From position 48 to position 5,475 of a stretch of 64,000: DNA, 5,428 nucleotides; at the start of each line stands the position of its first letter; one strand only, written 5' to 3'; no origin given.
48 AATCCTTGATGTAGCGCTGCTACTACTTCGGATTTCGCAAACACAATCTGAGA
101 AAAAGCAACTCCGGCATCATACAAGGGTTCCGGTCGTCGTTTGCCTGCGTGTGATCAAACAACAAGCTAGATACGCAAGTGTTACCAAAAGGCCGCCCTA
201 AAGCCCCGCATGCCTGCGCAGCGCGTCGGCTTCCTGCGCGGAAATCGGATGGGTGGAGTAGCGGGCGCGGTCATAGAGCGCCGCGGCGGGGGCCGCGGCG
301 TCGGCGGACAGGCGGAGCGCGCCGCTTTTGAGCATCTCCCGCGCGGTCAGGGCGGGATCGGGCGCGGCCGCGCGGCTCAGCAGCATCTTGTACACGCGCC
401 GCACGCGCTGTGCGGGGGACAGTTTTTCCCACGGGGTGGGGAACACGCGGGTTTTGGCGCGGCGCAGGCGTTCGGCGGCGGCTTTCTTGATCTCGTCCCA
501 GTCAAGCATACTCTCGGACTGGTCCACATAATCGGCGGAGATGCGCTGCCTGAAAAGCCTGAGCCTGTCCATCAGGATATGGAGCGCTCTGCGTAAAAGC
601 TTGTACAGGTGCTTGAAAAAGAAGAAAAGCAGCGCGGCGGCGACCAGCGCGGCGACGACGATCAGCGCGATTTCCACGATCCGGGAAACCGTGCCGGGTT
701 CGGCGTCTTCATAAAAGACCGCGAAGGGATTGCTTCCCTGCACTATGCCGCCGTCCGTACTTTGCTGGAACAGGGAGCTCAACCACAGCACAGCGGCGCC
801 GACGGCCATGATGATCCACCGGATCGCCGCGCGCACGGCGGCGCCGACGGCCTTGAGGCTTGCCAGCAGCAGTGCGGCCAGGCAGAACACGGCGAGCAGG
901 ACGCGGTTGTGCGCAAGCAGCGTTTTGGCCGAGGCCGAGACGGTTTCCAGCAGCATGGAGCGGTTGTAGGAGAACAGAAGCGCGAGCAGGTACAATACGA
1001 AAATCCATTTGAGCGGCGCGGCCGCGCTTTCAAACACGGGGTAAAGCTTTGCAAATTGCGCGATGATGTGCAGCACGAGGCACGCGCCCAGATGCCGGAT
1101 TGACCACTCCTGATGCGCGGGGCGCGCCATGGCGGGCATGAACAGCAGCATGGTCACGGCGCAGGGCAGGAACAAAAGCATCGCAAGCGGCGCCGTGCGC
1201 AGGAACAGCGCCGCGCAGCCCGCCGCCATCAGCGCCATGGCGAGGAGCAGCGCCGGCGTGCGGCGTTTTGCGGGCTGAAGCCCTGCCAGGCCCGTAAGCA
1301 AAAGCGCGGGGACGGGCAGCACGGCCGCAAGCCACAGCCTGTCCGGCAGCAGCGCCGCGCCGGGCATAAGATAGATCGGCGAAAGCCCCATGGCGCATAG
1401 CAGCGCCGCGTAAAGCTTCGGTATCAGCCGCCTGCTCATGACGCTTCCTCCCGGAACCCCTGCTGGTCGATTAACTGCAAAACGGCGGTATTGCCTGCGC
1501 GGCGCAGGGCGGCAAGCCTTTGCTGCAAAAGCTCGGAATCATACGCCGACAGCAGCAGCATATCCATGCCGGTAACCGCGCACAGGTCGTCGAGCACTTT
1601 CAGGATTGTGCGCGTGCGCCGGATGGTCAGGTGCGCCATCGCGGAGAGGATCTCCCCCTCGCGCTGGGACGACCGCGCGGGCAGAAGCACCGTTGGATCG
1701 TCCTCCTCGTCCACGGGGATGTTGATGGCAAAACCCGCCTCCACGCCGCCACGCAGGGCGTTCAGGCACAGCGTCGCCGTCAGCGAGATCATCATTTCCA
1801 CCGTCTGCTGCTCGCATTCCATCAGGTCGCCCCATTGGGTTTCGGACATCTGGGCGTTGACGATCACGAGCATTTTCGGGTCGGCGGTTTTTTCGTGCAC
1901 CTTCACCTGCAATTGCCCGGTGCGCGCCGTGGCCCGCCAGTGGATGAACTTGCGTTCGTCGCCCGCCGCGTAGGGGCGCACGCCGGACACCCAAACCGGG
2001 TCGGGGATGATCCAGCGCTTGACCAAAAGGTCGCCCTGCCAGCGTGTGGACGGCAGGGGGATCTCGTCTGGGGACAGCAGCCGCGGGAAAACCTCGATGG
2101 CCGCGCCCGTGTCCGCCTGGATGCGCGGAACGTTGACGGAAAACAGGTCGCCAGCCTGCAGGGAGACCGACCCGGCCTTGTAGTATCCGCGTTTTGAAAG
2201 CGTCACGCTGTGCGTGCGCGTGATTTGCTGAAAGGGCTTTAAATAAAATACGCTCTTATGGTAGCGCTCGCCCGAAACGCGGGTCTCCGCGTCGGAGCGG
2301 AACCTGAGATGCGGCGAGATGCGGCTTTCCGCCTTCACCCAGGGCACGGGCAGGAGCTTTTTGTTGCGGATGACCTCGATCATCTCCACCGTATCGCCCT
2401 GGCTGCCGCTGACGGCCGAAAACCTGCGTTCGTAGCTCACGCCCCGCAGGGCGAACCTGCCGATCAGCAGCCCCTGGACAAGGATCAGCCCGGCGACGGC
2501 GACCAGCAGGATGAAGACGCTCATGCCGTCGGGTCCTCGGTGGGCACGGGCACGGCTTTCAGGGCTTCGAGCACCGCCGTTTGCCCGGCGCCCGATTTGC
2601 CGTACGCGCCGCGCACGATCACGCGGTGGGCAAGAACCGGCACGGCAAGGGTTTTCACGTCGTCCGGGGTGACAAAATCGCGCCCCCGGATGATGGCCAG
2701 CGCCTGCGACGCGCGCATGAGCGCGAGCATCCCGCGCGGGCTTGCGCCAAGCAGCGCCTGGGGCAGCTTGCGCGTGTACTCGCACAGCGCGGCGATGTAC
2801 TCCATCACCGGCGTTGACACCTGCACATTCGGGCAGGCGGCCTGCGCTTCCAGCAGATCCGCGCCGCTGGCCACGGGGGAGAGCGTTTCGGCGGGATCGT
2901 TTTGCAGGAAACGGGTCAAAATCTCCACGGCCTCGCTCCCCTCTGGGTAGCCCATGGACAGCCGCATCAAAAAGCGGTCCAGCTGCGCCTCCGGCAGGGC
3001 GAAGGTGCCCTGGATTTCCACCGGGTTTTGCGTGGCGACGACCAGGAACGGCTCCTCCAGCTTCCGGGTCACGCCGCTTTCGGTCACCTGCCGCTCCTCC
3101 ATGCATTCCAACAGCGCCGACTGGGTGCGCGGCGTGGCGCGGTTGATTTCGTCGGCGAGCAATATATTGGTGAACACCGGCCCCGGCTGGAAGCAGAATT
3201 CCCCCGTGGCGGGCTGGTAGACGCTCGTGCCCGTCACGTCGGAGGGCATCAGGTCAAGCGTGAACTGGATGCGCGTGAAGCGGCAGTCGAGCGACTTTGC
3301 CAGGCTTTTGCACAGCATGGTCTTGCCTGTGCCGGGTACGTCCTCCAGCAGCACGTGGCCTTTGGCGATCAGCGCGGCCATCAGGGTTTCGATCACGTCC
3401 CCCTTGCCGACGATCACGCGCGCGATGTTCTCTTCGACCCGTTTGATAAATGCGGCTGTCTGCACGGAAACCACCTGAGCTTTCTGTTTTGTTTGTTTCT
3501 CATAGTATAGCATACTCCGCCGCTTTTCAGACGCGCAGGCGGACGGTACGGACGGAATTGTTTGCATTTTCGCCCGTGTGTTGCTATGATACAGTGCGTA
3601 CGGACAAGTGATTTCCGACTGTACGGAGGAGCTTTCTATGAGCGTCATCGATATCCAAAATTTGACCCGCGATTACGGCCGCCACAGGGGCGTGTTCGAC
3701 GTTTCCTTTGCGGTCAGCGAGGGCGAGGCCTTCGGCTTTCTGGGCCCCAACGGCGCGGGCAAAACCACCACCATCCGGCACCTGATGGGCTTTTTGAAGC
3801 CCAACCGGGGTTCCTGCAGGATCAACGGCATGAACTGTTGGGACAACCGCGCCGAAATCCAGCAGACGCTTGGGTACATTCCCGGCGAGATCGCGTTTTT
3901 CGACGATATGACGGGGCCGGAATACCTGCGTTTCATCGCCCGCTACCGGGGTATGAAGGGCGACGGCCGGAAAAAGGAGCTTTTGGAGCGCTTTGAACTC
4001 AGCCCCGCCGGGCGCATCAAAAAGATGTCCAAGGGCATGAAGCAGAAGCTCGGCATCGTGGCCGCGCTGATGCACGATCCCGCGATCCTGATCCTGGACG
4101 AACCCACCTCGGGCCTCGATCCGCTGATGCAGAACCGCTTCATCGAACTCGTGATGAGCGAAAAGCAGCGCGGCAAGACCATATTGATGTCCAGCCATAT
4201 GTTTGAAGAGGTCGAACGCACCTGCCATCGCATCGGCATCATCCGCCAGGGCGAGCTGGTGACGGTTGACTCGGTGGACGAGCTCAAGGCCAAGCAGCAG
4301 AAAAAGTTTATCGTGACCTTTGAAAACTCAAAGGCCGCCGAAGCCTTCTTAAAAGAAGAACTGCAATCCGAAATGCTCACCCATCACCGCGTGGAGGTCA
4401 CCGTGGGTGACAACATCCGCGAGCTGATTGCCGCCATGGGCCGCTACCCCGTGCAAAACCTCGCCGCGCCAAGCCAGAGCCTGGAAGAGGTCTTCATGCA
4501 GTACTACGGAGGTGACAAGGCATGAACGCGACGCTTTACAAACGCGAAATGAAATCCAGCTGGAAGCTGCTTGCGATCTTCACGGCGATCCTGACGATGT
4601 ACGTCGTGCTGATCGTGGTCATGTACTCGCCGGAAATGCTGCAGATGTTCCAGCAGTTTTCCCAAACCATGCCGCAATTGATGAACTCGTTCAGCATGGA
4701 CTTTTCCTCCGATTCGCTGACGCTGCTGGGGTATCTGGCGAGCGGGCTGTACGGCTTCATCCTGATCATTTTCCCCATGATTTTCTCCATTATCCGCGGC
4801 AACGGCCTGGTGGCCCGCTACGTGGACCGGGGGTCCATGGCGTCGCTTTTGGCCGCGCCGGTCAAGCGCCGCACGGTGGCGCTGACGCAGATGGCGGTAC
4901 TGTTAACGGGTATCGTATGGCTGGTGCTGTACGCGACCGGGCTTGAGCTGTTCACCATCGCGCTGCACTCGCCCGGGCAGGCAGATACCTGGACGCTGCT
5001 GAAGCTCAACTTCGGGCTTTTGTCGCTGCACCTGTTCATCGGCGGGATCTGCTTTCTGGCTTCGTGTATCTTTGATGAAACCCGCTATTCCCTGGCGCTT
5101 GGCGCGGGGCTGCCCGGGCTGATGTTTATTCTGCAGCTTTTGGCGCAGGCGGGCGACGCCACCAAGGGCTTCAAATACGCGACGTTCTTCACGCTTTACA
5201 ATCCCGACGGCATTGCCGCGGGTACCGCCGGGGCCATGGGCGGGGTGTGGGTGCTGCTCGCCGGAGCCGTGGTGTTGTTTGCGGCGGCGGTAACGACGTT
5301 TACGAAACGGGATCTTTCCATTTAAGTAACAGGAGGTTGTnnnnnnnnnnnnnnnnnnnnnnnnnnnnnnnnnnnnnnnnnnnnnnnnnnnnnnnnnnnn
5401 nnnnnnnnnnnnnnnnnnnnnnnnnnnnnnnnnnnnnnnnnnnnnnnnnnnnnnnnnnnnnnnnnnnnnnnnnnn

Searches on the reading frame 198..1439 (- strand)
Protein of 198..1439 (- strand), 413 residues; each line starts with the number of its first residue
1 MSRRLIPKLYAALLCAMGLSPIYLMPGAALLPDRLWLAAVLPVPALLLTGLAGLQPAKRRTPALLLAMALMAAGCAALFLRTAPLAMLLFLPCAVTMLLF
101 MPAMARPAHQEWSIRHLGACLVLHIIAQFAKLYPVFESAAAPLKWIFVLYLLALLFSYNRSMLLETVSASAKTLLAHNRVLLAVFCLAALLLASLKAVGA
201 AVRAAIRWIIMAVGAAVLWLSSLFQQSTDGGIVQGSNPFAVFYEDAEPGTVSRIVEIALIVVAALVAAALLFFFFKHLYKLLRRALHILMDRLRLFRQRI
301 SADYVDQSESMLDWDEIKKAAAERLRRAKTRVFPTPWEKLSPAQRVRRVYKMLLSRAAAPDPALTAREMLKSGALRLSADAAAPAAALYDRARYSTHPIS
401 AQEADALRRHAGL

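Call 12: search_protein_families(library=pfam, proteins=[window:198-1439:-])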
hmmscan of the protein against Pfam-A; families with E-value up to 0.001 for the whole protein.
window:198-1439:- (413 aa): 1 family
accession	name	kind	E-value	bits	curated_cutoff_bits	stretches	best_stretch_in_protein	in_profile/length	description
PF13559.11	DUF4129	-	1.7e-06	28.4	24.8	1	347-410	3-67/69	Domain of unknown function (DUF4129)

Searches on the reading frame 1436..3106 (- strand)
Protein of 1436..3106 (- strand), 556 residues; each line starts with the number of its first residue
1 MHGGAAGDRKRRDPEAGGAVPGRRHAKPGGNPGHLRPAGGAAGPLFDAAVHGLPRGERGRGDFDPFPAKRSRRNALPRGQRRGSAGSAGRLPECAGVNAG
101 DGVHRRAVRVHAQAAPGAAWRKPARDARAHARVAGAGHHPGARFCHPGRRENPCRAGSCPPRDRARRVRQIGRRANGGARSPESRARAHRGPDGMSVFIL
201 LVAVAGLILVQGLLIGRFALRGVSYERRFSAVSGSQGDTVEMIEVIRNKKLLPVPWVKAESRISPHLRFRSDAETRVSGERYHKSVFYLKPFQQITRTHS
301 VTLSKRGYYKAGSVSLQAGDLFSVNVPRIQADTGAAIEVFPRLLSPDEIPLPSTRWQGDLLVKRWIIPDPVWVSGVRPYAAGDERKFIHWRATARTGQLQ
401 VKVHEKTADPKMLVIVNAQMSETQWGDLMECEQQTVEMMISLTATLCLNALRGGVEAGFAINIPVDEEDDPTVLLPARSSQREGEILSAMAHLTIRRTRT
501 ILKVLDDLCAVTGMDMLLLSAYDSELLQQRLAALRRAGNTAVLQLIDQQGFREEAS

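Call 100: search_protein_families(library=pfam, proteins=[window:1436-3106:-], max_evalue=0.00001)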
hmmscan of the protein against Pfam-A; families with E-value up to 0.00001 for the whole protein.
window:1436-3106:- (556 aa): 1 family
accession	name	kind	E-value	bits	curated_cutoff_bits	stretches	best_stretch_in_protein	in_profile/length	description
PF01882.25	DUF58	-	7e-11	42.2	23.4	1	376-462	2-84/216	Protein of unknown function DUF58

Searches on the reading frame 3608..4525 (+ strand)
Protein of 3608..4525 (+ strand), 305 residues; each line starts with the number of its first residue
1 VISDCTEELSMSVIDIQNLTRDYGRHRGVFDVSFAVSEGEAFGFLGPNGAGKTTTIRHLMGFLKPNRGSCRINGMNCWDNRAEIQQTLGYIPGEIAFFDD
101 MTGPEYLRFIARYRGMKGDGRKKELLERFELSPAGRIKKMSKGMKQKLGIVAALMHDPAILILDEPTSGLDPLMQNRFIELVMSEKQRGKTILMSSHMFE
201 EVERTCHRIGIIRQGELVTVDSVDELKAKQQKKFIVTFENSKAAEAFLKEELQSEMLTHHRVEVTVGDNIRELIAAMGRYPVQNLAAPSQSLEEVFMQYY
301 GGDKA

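Call 100: search_protein_families(library=pfam, proteins=[window:3608-4525:+], max_evalue=0.00001)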
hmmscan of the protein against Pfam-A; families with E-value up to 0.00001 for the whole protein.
window:3608-4525:+ (305 aa): 2 families
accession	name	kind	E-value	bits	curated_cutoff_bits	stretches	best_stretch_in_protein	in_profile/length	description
PF00005.33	ABC_tran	-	5.4e-26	92.3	25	1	31-168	3-137/137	ABC transporter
PF13304.12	AAA_21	-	3.2e-15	57.4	27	1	139-197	237-298/304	AAA domain, putative AbiEii toxin, Type IV TA system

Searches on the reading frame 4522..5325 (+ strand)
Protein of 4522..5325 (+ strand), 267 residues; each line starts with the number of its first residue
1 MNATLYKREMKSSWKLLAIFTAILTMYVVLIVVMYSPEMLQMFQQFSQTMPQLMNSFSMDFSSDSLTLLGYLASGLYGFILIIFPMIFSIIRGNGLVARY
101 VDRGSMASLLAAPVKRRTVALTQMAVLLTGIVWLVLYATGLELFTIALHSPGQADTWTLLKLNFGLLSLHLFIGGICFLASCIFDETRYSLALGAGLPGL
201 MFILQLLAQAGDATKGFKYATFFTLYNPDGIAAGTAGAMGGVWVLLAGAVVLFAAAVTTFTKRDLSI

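Call 100: search_protein_families(library=pfam, proteins=[window:4522-5325:+], max_evalue=0.00001)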
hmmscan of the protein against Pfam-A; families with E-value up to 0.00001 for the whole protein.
window:4522-5325:+ (267 aa): 1 family
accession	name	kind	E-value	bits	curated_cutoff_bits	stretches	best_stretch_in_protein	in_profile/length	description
PF12679.13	ABC2_membrane_2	-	2.2e-08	34.1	27.2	1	5-265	3-283/283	ABC-2 family transporter protein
